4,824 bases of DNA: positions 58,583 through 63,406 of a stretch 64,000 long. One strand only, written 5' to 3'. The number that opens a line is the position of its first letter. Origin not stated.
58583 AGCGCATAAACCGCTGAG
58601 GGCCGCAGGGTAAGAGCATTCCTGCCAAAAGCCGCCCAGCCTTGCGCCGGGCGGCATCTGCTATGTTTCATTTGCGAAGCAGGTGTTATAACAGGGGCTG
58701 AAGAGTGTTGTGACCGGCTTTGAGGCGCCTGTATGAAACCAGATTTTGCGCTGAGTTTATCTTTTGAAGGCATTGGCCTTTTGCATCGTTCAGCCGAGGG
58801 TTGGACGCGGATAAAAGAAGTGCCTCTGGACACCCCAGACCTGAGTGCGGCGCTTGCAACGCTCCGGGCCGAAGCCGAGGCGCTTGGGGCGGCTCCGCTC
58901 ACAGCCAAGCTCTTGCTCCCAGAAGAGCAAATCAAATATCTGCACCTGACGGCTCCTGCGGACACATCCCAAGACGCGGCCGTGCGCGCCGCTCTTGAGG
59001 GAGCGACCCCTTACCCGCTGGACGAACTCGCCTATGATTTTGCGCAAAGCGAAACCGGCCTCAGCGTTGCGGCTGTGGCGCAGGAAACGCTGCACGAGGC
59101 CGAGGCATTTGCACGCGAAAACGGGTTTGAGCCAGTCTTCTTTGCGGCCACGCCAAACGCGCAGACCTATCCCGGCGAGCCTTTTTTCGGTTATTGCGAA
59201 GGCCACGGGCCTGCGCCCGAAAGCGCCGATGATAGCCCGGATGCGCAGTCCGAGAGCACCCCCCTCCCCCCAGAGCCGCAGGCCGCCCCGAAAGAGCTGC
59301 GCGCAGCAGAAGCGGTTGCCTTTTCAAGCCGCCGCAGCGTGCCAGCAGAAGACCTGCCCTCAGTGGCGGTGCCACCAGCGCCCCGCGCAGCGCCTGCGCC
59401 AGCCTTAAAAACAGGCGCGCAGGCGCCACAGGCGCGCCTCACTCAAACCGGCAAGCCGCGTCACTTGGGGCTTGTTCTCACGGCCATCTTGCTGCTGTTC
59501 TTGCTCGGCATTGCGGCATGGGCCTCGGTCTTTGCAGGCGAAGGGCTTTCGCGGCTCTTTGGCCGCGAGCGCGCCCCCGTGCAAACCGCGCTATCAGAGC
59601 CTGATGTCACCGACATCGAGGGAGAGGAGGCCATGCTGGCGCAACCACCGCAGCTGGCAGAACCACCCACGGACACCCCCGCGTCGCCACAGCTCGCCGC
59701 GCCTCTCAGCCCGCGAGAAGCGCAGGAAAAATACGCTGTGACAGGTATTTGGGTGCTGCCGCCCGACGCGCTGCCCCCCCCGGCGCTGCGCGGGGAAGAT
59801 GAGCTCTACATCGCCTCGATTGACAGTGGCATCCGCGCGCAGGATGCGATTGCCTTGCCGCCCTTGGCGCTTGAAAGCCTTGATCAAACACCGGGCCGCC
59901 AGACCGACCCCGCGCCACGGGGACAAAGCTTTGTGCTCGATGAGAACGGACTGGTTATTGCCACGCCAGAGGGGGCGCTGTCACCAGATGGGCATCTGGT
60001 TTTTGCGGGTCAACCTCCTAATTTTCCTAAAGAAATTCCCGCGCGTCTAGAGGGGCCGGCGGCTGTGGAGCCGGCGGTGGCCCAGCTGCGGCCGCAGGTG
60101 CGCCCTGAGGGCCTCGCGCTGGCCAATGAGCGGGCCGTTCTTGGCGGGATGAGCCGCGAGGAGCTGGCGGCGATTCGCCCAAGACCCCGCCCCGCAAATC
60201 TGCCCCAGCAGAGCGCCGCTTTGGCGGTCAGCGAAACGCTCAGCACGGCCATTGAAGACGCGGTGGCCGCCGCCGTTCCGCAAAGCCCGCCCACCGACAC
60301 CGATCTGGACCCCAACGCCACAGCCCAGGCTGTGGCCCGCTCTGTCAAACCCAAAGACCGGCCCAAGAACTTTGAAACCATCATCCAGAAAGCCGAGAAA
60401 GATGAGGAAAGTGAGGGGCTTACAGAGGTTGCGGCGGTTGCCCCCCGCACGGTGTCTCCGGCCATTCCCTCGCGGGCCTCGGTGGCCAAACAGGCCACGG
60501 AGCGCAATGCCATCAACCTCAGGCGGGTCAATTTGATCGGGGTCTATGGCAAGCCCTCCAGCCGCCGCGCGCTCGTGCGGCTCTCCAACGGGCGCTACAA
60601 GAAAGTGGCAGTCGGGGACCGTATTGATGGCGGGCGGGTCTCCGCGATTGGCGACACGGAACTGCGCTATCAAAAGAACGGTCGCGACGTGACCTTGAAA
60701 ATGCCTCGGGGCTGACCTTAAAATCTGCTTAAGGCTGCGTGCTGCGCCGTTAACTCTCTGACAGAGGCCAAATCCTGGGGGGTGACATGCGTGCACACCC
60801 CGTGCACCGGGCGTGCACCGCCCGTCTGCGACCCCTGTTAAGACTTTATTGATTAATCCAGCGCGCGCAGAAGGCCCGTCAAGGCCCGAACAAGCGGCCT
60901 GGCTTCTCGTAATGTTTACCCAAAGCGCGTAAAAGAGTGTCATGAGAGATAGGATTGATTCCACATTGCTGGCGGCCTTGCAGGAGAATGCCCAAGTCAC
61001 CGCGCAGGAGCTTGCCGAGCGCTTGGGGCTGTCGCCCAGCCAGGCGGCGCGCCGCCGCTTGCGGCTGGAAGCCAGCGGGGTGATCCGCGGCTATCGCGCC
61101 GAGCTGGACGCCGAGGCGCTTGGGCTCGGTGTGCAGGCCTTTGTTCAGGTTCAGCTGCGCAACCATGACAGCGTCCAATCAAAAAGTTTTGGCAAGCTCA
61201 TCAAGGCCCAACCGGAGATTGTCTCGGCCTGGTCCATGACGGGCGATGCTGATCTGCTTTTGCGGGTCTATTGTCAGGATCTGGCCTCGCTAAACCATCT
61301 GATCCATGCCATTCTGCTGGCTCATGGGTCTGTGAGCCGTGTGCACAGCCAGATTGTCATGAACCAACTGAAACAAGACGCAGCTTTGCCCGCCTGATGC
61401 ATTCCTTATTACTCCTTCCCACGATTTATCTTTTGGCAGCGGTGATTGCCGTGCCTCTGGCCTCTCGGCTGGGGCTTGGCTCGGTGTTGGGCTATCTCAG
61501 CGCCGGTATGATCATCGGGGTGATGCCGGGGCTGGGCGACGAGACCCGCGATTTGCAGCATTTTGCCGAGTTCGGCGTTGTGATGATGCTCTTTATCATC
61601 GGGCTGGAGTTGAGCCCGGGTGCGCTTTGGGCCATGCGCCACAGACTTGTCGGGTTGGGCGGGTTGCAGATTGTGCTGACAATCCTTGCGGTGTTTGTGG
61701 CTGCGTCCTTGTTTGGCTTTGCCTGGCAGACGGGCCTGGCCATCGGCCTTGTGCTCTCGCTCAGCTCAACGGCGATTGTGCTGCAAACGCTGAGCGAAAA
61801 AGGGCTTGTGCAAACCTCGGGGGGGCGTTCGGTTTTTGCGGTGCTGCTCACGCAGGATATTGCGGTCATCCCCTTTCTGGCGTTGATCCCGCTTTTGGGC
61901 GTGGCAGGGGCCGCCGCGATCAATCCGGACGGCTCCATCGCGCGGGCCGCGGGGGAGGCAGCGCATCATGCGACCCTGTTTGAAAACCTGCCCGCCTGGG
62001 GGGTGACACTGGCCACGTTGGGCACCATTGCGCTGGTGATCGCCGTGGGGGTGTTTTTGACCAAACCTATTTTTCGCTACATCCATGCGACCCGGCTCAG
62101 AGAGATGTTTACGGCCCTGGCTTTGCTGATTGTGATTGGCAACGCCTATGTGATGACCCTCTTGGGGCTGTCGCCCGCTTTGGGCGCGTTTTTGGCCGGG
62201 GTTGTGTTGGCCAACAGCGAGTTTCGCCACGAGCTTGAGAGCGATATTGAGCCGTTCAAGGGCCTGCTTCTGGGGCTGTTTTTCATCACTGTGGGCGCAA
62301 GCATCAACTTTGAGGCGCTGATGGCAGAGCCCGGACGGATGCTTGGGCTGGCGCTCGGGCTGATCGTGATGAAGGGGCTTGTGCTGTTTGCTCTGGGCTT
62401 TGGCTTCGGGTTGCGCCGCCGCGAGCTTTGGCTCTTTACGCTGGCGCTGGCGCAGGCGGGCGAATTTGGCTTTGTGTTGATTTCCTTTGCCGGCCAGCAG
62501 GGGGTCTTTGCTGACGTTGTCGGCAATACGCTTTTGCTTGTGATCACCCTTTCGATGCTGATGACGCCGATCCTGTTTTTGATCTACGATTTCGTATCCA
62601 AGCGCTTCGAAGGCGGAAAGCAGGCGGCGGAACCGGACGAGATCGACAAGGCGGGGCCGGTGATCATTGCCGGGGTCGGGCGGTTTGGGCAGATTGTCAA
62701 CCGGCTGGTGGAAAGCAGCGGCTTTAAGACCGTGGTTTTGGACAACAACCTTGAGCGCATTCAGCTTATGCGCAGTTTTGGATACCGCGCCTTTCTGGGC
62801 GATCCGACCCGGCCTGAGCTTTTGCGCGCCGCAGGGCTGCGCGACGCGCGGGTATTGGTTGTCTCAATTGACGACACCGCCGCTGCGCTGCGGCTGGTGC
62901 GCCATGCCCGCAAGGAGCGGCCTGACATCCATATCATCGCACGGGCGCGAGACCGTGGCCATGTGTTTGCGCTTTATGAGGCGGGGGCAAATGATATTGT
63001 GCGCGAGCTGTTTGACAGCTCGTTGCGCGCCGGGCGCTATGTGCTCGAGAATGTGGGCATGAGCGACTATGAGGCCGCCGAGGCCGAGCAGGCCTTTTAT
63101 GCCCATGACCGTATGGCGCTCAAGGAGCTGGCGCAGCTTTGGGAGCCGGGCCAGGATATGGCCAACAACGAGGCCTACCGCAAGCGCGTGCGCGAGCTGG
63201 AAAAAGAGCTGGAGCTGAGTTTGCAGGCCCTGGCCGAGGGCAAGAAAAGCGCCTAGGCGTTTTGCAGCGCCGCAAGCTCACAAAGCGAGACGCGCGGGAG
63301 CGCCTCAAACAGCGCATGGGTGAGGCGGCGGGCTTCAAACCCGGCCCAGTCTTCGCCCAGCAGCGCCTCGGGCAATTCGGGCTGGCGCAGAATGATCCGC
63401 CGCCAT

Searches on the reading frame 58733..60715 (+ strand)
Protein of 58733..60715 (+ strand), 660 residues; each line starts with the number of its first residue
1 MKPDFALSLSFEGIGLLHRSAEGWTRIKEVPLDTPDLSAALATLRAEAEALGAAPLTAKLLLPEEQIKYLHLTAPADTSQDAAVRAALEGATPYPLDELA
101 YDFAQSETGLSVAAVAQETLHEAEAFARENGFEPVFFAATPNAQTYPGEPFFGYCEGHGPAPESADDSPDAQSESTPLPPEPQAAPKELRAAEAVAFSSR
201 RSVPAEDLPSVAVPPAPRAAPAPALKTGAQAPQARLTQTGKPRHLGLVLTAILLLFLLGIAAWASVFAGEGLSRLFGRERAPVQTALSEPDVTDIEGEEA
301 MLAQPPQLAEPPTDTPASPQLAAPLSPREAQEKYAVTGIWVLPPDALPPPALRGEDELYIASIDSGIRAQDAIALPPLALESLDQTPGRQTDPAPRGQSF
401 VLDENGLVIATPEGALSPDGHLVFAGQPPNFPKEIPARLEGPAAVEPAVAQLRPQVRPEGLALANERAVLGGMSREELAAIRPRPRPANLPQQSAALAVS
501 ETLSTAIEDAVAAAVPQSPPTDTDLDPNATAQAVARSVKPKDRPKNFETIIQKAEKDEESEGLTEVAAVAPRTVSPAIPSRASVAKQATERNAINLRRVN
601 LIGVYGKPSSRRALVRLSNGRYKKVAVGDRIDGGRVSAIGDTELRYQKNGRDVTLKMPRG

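Call 7: search_protein_families(library=ncbifam, proteins=[window:58733-60715:+], max_evalue=0.001)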
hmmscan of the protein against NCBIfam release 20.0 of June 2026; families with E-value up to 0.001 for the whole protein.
window:58733-60715:+ (660 aa): 1 family
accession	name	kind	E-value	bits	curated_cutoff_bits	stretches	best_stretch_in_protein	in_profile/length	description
TIGR03021.1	pilP_fam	equivalog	4.6e-05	24.4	34.65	1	551-639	23-111/119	type IV pilus biogenesis protein PilP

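Call 42: search_protein_families(library=pfam, proteins=[window:58733-60715:+], max_evalue=0.01)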
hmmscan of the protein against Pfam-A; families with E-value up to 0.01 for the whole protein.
window:58733-60715:+ (660 aa): 0 families

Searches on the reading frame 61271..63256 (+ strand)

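Call 7: search_protein_families(library=ncbifam, proteins=[window:61271-63256:+], max_evalue=0.001)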
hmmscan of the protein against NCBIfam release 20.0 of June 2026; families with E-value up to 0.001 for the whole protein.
window:61271-63256:+ (661 aa): 8 families
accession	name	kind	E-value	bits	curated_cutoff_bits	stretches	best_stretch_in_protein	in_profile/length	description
NF002924.0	PRK03562.1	equivalog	3e-182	607.3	752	1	44-642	4-580/623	glutathione-regulated potassium-efflux system protein KefC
NF002973.0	PRK03659.1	equivalog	1.4e-153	512.7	804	1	45-648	5-585/602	glutathione-regulated potassium-efflux system protein KefB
TIGR00932.1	2a37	subfamily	1.5e-71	241.2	238.3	1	54-346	1-275/275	monovalent cation:proton antiporter-2 (CPA2) family protein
NF007950.1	PRK10669.1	equivalog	1.2e-55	189.4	700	1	54-577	15-533/547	YbaL family putative K(+) efflux transporter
NF045626.1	FeTrans_MagA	equivalog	3e-29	102.2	700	1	43-437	4-375/386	iron transporter MagA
NF007034.0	PRK09496.2-1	subfamily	6e-06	25.4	344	1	464-565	3-103/445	Trk system potassium transporter TrkA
NF007031.0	PRK09496.1-2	equivalog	2.9e-05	23.3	289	1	464-535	3-77/458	Trk system potassium transporter TrkA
NF003716.0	PRK05326.1-3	equivalog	0.00017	20.2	355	1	43-177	4-142/499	potassium/proton antiporter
